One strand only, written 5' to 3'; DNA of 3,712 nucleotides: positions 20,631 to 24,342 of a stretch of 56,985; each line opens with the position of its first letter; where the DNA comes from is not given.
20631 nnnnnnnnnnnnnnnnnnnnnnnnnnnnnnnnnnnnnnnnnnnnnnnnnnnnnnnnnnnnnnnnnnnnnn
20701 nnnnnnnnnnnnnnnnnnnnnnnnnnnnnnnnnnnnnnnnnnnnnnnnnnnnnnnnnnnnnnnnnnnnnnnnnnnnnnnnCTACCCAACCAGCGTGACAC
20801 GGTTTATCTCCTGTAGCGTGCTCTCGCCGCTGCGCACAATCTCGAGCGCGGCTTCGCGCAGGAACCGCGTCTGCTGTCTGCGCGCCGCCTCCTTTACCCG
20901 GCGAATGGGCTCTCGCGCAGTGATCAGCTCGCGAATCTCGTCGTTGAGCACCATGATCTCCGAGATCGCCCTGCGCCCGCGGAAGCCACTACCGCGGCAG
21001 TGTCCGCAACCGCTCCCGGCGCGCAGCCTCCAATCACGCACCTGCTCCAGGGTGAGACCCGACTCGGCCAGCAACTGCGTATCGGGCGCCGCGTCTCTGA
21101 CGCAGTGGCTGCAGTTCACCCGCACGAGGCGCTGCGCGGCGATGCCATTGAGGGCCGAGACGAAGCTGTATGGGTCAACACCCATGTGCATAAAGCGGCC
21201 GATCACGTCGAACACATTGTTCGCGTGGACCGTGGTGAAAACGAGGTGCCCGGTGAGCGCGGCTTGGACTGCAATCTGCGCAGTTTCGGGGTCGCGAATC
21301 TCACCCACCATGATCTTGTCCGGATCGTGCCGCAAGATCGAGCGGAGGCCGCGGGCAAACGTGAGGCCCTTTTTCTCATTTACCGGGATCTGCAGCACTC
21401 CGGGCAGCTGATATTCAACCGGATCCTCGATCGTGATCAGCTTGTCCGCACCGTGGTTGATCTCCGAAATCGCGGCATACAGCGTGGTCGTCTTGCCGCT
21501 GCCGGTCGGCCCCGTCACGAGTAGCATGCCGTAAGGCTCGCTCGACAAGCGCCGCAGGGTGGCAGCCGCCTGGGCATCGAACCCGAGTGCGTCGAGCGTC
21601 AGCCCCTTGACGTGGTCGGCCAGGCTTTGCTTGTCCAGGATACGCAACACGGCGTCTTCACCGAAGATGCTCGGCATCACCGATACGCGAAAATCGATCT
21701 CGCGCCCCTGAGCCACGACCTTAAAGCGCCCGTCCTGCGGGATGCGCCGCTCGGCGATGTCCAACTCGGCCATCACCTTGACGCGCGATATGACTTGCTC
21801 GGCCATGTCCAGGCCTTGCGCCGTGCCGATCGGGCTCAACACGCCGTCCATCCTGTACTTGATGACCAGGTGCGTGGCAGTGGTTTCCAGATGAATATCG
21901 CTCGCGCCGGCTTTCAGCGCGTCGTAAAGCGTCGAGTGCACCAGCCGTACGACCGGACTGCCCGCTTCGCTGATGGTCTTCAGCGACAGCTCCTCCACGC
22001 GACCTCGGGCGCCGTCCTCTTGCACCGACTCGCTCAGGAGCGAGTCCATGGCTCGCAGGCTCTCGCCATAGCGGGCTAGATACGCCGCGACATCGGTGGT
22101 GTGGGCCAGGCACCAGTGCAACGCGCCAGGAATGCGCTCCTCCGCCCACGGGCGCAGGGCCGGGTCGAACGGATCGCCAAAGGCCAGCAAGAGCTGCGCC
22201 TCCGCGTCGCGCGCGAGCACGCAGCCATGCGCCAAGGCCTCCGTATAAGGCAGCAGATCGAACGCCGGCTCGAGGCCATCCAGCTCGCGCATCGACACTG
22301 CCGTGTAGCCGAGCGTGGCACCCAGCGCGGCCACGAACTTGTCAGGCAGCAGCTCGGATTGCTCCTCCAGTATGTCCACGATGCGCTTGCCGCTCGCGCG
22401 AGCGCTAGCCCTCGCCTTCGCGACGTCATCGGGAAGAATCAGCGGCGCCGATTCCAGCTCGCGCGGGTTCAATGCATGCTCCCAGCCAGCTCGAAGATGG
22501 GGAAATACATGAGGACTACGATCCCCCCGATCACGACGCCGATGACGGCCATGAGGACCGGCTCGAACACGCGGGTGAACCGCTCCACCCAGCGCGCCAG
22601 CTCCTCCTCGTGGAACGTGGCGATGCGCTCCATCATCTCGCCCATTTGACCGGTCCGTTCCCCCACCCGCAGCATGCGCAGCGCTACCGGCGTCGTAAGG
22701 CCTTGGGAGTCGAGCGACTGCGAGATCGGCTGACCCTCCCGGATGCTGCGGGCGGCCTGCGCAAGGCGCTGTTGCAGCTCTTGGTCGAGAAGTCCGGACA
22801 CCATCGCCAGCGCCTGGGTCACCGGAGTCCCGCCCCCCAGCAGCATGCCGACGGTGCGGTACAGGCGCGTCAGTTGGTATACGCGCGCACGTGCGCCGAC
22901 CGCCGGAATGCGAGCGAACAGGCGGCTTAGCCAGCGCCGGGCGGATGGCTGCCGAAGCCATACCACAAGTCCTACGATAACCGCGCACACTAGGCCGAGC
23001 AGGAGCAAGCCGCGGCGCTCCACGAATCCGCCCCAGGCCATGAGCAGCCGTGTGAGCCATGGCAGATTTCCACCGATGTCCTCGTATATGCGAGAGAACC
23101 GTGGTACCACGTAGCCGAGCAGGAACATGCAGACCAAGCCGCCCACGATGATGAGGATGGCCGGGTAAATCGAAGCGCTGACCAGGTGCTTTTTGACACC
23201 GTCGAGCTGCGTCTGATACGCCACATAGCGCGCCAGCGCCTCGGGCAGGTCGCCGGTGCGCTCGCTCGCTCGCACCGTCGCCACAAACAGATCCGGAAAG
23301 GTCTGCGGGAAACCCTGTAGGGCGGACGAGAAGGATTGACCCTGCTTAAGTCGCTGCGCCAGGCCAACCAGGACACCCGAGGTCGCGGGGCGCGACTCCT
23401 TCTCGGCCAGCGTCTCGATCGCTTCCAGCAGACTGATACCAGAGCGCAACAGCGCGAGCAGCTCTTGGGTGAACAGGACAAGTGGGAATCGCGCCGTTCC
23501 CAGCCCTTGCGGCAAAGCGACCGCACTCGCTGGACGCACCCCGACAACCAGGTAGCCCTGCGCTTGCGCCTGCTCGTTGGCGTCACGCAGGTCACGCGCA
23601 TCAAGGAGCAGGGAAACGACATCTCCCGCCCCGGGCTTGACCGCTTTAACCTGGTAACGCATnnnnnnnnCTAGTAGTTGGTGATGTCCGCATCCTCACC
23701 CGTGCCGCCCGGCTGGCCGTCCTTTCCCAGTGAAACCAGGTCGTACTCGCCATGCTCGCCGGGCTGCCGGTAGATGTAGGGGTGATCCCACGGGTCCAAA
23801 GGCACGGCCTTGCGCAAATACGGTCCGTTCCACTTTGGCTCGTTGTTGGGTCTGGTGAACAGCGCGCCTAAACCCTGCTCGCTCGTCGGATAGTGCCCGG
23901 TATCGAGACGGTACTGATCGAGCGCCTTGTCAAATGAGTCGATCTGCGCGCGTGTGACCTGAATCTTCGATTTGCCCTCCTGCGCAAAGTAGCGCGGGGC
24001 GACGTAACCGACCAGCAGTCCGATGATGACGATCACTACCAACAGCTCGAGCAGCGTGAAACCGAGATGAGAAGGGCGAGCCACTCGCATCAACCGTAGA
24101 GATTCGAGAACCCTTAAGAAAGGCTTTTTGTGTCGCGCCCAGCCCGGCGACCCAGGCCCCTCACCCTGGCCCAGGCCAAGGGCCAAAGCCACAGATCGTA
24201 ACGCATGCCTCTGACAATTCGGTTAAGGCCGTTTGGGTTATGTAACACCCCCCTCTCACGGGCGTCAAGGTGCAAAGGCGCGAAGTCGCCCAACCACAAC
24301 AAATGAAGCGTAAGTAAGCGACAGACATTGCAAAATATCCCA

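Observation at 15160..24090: Non-canonical, translationally coupled 10-gene T2SS/T4P-hybrid operon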

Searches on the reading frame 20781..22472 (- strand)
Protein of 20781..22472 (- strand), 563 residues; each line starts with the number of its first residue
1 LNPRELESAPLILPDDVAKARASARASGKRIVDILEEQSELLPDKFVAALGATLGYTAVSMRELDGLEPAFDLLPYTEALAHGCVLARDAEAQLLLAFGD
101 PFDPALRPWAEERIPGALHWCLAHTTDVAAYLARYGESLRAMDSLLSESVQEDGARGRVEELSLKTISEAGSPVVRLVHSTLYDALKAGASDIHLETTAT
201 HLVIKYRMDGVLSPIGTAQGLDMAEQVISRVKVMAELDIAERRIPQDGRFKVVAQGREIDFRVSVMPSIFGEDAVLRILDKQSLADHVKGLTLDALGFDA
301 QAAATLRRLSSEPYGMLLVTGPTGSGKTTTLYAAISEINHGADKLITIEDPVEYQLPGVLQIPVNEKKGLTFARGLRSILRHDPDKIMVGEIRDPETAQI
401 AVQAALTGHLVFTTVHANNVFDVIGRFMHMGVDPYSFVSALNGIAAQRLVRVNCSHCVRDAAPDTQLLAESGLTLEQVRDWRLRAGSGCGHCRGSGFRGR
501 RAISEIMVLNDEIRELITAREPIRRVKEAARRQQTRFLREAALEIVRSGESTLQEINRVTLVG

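Call 3: search_protein_families(library=ncbifam, proteins=[window:20781-22472:-], max_evalue=0.01)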
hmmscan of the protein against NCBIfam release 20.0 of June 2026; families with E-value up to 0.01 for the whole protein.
window:20781-22472:- (563 aa): 24 families
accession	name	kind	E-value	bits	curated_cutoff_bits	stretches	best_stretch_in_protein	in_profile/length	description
TIGR02538.1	type_IV_pilB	equivalog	3.7e-145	484.7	675.65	1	6-560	6-562/564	type IV-A pilus assembly ATPase PilB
TIGR02533.1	type_II_gspE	equivalog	1.2e-143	479.4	630.25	1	91-560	21-486/486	type II secretion system ATPase GspE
NF007755.0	PRK10436.1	equivalog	2.5e-114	382.5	617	1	164-560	75-459/465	type II secretion system protein GspE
NF053534.1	T4PilAsmATPsTfpB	equivalog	2.3e-105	353.2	850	1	95-560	118-582/584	type IV pilus assembly ATPase TfpB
NF041000.1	ATPase_ComGA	equivalog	1.7e-76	256.8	300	1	181-451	3-266/267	competence type IV pilus ATPase ComGA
TIGR01420.1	pilT_fam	subfamily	5.6e-46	157.3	319.1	1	181-430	5-242/343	PilT/PilU family type 4a pilus ATPase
TIGR02525.1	plasmid_TraJ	equivalog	8e-23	81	368.3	1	315-431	150-273/372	plasmid transfer ATPase TraJ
NF058587.1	archaellum_moto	equivalog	7.1e-21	74.5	550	1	316-452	277-419/527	archaellum flagellar ATPase motor FlaI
TIGR02524.1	dot_icm_DotB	equivalog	1.5e-20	73.7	463.3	1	315-428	135-257/358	Dot/Icm type IV secretion system ATPase DotB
TIGR03819.1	heli_sec_ATPase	hypoth_equivalog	1.8e-15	57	373.15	1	298-431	163-301/340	TadA family conjugal transfer-associated ATPase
TIGR02782.1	TrbB_P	equivalog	2.3e-15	56.7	304.55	1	317-426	139-251/303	P-type conjugative transfer ATPase TrbB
TIGR02788.1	VirB11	equivalog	3.8e-14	52.4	249.95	1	317-430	147-265/308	P-type DNA transfer ATPase VirB11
NF010407.0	PRK13833.1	subfamily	1.8e-13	50.6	499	1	303-427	134-259/323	conjugal transfer protein TrbB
NF053672.1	bindosome_BasE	exception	2.8e-13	49.5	1000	1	318-428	274-389/512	bindosome assembly system ATPase subunit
NF010469.0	PRK13894.1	subfamily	6.9e-13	48.6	508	1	317-428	152-265/320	conjugal transfer ATPase TrbB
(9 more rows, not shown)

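Call 4: search_protein_families(library=pfam, proteins=[window:20781-22472:-], max_evalue=0.01)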
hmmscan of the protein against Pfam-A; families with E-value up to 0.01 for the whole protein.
window:20781-22472:- (563 aa): 7 families
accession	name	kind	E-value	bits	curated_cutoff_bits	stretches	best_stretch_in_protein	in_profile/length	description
PF00437.27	T2SSE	-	1.1e-125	419.6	24.9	1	172-558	6-370/370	Type II/IV secretion system protein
PF05157.20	MshEN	-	6.9e-05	23.2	23.1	1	59-139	6-87/90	MshEN domain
PF25199.1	nSTAND_NTPase5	-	0.00014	22.2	34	1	307-345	34-72/145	Novel STAND NTPase 5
PF13191.12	AAA_16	-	0.0024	18.8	32.6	1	303-339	13-49/167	AAA ATPase domain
PF13555.12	AAA_29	-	0.005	17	27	0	310-333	18-41/61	P-loop containing region of AAA domain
PF13401.12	AAA_22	-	0.0054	17.5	27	0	315-350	6-41/130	AAA domain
PF13604.12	AAA_30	-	0.0069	16.6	27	0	303-335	7-39/191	AAA domain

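Call 21: search_solved_structures(query=window:20781-22472:-, max_evalue=1e-20)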
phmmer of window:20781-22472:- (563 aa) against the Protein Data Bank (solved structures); distinct sequences matched with E-value up to 1e-20: 20.
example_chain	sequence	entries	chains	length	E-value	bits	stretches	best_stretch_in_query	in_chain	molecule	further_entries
5zfr_A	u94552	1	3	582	2.1e-104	353.2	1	11-561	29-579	Type IV pilus biogenesis ATPase PilB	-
6olj_C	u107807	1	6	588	1.3e-102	347.2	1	14-561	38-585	Type IV pilus biogenesis ATPase PilB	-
5tsg_B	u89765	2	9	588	3.4e-102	345.9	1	14-561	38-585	Type IV pilus biogenesis ATPase PilB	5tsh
6f8l_G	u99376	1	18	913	6.1e-101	341.8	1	11-558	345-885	Type IV pilus assembly protein PilF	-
3jc8_Ba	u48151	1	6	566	1.4e-100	340.6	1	11-556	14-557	Type IV-A pilus assembly ATPase PilB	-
4pht_A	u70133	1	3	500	3.8e-99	335.9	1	168-560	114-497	General secretory pathway protein E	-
4kss_A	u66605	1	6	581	3.9e-99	335.8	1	168-560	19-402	Type II secretion system protein E, hemolysin-coregulated protein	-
4ksr_A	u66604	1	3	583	4e-99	335.8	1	168-560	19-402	Type II secretion system protein E, Hemolysin-coregulated protein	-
1p9r_A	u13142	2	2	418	1.3e-98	334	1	168-558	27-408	General secretion pathway protein E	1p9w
5oiu_A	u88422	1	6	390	1.6e-95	323.9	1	176-558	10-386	Type IV pilus assembly protein PilF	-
5it5_F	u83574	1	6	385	2e-95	323.5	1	176-558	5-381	ATP binding motif-containing protein PilF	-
6ejf_A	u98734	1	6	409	2.4e-95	323.3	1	176-558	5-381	Type IV pilus assembly protein PilF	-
8dze_A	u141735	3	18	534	1.6e-31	112.7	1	161-517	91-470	BfpD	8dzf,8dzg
5fl3_A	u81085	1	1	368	1.5e-30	109.5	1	183-429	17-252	PILI RETRACTION PROTEIN PILT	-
6ojx_A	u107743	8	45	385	1.2e-28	103.3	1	178-429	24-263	Twitching motility pilus retraction ATPase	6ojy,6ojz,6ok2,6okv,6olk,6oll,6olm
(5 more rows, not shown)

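Call 54: search_dna_similar(query=window:20781-22472:-, collection=plasmids, mode=protein, max_evalue=1e-40, max_rows=60, rows=spread)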
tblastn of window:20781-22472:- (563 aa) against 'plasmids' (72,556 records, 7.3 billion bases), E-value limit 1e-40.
Records with a match: 840; places in all: 896; records where one place covers at least 80% of the query: 168.
Best place of each record, by identity: 60-80% 96; <60% 744.
By first word of the organism name: Escherichia 427; Ralstonia 111; Pseudomonas 102; Paraburkholderia 10; Burkholderia 10; Cupriavidus 8; Aliiroseovarius 8; Bradyrhizobium 8; Acinetobacter 7; Variovorax 6; and 88 more.
By predicted mobility (MOB-suite, as given by PLSDB): non-mobilizable 538; mobilizable 180; conjugative 122.
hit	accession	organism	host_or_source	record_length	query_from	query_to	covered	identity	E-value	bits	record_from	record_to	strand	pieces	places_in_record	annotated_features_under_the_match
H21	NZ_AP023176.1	Paraburkholderia largidicola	Physopelta gutta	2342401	46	561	92%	62.0%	0e+0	651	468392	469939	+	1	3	none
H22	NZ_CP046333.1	Cupriavidus metallidurans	sedimentation pond in a zinc factory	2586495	38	561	93%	57.8%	0e+0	594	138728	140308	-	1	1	none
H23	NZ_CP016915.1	Ralstonia pseudosolanacearum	Tobacco,tissu sample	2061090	69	561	88%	61.3%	0e+0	586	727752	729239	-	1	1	none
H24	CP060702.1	Ralstonia solanacearum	tomato,cell culture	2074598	69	561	88%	61.3%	0e+0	586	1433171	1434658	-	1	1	none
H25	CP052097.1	Ralstonia solanacearum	tomato,cell culture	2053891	69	561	88%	61.3%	0e+0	586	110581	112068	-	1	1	none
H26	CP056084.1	Ralstonia solanacearum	cell clture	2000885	69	561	88%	61.3%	0e+0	586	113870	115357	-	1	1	type II/IV secretion system protein | hypothetical protein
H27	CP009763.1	Ralstonia solanacearum OE1-1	Solanum virginianum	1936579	69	561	88%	61.3%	0e+0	586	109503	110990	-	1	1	type II/IV secretion system protein | hypothetical protein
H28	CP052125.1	Ralstonia solanacearum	tomato,cell culture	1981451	69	561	88%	61.3%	0e+0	586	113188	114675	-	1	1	type II/IV secretion system protein | hypothetical protein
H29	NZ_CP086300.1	Burkholderia ambifaria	cell culture,agricultural soil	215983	45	562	92%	57.5%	0e+0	588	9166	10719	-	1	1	GspE/PulE family protein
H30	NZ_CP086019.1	Ralstonia sp. RS642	sunflower,cell culture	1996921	95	559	83%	53.3%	1e-145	471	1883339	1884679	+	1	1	none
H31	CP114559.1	Candidatus Manganitrophus sp.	activated carbon metagenome,metagenomic ...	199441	142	556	74%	45.7%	8e-101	342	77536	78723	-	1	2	GspE/PulE family protein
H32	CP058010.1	Escherichia coli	culture,Pooled sheep faecal samples ...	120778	168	561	70%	47.2%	2e-101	343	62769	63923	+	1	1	gspE: type II secretion system ATPase GspE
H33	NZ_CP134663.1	Escherichia coli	Larus michahellis,bacteria,cloaca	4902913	169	559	69%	46.5%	6e-96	328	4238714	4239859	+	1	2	none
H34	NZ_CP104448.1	Acinetobacter baumannii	Homo sapiens,sputum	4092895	169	560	70%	44.9%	2e-94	323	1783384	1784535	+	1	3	none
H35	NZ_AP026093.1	Escherichia coli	Homo sapiens,Cultured ...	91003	172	560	69%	45.1%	7e-91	313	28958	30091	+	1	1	gspE: type II secretion system ATPase GspE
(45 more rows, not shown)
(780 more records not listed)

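Call 55: get_annotated_region(hit=H29, flank=9000)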
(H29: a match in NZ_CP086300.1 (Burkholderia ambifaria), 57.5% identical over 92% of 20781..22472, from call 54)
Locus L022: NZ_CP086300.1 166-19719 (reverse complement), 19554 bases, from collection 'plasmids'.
description: Burkholderia ambifaria strain B21-006 plasmid unnamed, complete sequence
organism: Burkholderia ambifaria (NCBI taxid 152480)
taxonomy: Bacteria; Pseudomonadota; Betaproteobacteria; Burkholderiales; Burkholderiaceae; Burkholderia; Burkholderia ambifaria
host: -; source: cell culture,agricultural soil; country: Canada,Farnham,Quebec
typing (MOB-suite, as given by PLSDB): conjugative; replicon rep_cluster_526; relaxase MOBH; mating-pair formation MPF_T
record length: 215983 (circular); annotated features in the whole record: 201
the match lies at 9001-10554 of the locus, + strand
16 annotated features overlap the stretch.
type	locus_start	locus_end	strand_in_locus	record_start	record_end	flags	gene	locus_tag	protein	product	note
CDS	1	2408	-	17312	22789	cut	-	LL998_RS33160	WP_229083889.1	RHS repeat-associated core domain-containing protein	-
CDS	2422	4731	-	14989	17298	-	-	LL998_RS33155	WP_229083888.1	IPT/TIG domain-containing protein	-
CDS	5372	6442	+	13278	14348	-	-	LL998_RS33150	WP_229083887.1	cytochrome c peroxidase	-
CDS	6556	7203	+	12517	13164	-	-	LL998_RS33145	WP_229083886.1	lytic transglycosylase domain-containing protein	-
CDS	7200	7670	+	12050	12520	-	gspG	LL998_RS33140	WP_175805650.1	type II secretion system major pseudopilin GspG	GO:0015628 - protein secretion by the type II secretion system [Evidence IEA]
CDS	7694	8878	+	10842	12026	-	-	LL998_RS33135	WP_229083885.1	type II secretion system F family protein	-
CDS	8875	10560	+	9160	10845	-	-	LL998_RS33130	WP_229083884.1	GspE/PulE family protein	GO:0009306 - protein secretion [Evidence IEA]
CDS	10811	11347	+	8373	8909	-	-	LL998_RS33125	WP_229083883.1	hypothetical protein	-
CDS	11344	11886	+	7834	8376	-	-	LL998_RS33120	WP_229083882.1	hypothetical protein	-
CDS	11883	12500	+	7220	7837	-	-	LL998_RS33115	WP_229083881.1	hypothetical protein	-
CDS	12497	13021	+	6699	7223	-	-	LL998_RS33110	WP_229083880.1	hypothetical protein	-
CDS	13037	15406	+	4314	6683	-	-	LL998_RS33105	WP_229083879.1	secretin and TonB N-terminal domain-containing protein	-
CDS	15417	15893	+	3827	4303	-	-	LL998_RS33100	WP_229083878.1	type II secretion system protein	-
CDS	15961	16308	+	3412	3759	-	-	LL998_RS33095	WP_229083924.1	type II secretion system protein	-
CDS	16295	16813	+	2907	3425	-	-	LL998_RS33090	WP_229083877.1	type II secretion system protein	-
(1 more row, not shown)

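Call 70: search_protein_families(library=pfam, proteins=[L022:2422-4731:-, L022:6556-7203:+], max_evalue=0.01)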
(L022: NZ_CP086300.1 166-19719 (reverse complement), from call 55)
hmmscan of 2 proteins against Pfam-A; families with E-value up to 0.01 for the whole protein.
L022:2422-4731:- (769 aa): 5 families
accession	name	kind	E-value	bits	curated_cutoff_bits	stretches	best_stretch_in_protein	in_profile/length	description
PF01833.30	TIG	-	3.2e-13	49.9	20.9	2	59-136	2-83/84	IPT/TIG domain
PF04151.21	PPC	-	2.7e-10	41.4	25.9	2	474-537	6-69/70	Bacterial pre-peptidase C-terminal domain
PF05593.20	RHS_repeat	-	2.5e-07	31.4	22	1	21-53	1-33/38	RHS Repeat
PF08363.15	GbpC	-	6.6e-05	23.1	27.2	0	367-455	76-159/307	Glucan-binding protein C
PF18092.7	DraK_HK_N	-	0.00012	22.9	26.4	0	661-702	41-84/86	DraK Histidine Kinase N-terminal domain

L022:6556-7203:+ (215 aa): 3 families
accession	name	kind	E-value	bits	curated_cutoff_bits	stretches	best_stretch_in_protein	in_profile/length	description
PF01464.25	SLT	-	2.5e-27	95.2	21.3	1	88-177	6-101/117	Transglycosylase SLT domain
PF13406.11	SLT_2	-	0.00018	21.2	24.3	0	115-138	151-174/292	Transglycosylase SLT domain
PF19489.4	SLT_4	-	0.00092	19.3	27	1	59-140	12-93/184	Transglycosylase SLT domain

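Call 76: get_annotated_region(hit=H22, flank=9000)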
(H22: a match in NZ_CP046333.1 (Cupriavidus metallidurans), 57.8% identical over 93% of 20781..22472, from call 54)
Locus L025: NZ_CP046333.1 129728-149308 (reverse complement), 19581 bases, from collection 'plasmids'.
description: Cupriavidus metallidurans strain FDAARGOS_675 plasmid unnamed3
organism: Cupriavidus metallidurans (NCBI taxid 119219)
taxonomy: Bacteria; Pseudomonadota; Betaproteobacteria; Burkholderiales; Burkholderiaceae; Cupriavidus; Cupriavidus metallidurans
host: -; source: sedimentation pond in a zinc factory; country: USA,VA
typing (MOB-suite, as given by PLSDB): mobilizable; replicon rep_cluster_104,rep_cluster_1581,rep_cluster_80; relaxase MOBP,MOBP
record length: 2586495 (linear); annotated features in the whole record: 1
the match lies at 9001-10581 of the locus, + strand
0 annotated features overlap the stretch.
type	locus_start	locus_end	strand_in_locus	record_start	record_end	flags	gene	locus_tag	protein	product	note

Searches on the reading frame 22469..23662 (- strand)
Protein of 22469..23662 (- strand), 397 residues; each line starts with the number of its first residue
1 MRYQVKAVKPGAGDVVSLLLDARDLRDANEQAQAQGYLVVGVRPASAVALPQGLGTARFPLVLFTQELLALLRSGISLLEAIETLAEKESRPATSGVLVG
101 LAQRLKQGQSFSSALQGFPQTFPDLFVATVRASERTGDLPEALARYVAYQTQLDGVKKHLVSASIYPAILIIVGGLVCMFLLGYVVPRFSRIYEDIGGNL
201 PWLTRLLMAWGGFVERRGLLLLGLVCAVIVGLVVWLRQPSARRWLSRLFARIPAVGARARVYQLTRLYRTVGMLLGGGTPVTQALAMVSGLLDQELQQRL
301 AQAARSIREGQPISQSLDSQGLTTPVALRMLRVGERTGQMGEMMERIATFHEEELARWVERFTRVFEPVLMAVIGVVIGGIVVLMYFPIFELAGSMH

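Call 3: search_protein_families(library=ncbifam, proteins=[window:22469-23662:-], max_evalue=0.01)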
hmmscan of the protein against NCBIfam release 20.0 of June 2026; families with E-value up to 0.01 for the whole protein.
window:22469-23662:- (397 aa): 6 families
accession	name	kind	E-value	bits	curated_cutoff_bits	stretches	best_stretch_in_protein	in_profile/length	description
TIGR02120.1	GspF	equivalog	7.9e-82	275.6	424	1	13-393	10-398/401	type II secretion system inner membrane protein GspF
NF007861.0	PRK10573.1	equivalog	1.4e-72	244.9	401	1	63-396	63-398/401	protein transport protein HofC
NF052606.1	T4PiliAsmPilCMyx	equivalog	1.1e-60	205.6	700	1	48-396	69-418/419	type IV pilus assembly protein PilC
NF052607.1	T4PiliAsmPilCThrm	equivalog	6e-59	200.1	700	1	8-395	8-403/406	type IV pilus assembly protein PilC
NF047826.1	T3SSXpsF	equivalog_domain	1.5e-56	191.9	650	1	3-395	4-403/405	type II secretion system protein XpsF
NF041012.2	T4P_ComGB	equivalog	2e-38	132.6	240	1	64-392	6-330/332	competence type IV pilus assembly protein ComGB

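Call 4: search_protein_families(library=pfam, proteins=[window:22469-23662:-], max_evalue=0.01)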
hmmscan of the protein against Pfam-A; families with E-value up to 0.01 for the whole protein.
window:22469-23662:- (397 aa): 1 family
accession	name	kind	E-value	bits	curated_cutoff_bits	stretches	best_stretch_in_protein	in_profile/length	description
PF00482.28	T2SSF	-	2.4e-52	176.6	25.2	2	268-388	2-125/125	Type II secretion system (T2SS), protein F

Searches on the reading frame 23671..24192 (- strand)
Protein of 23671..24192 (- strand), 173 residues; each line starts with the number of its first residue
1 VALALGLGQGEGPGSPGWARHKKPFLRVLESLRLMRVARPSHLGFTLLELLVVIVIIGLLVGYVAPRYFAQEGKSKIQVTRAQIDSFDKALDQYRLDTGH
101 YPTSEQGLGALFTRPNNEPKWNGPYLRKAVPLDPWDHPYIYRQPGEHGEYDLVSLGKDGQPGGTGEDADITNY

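Call 3: search_protein_families(library=ncbifam, proteins=[window:23671-24192:-], max_evalue=0.01)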
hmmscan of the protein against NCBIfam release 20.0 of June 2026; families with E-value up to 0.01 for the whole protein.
window:23671-24192:- (173 aa): 7 families
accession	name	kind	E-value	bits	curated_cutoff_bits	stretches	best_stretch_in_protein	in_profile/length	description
TIGR01710.1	typeII_sec_gspG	equivalog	3e-54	182.7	88.85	1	44-172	2-132/134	type II secretion system major pseudopilin GspG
TIGR01708.2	typeII_sec_gspH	equivalog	8.6e-08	32.4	80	1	44-84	3-43/169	type II secretion system minor pseudopilin GspH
TIGR02532.1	IV_pilin_GFxxxE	domain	1.4e-06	27.9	16.3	1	44-64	3-23/24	prepilin-type N-terminal cleavage/methylation domain-containing protein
NF040999.1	pilin_ComGC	equivalog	1.7e-06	28.1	75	1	44-105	3-64/84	competence type IV pilus major pilin ComGC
NF041775.1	typeIV_PilA_Myxo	equivalog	8.5e-05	22.6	400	1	35-85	1-53/214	type IV pilin protein PilA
NF007862.0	PRK10574.1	equivalog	0.00038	20.6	138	1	43-107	5-69/145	prepilin peptidase-dependent pilin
TIGR02596.1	TIGR02596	subfamily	0.0007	19.7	70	1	45-66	1-22/196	Verru_Chthon cassette protein D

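Call 4: search_protein_families(library=pfam, proteins=[window:23671-24192:-], max_evalue=0.01)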
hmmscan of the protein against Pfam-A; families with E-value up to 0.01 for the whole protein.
window:23671-24192:- (173 aa): 3 families
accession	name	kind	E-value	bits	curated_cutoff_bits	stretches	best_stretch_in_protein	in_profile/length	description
PF08334.16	T2SSG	-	8e-43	145.4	21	1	68-172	2-107/108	Type II secretion system (T2SS), protein G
PF07963.17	N_methyl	-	5.6e-07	29.3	21.2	1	43-62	5-24/27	Prokaryotic N-terminal methylation motif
PF14927.11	Neurensin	-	0.0097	16.1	27.7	0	44-96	44-96/132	Neurensin/Transmembrane protein 74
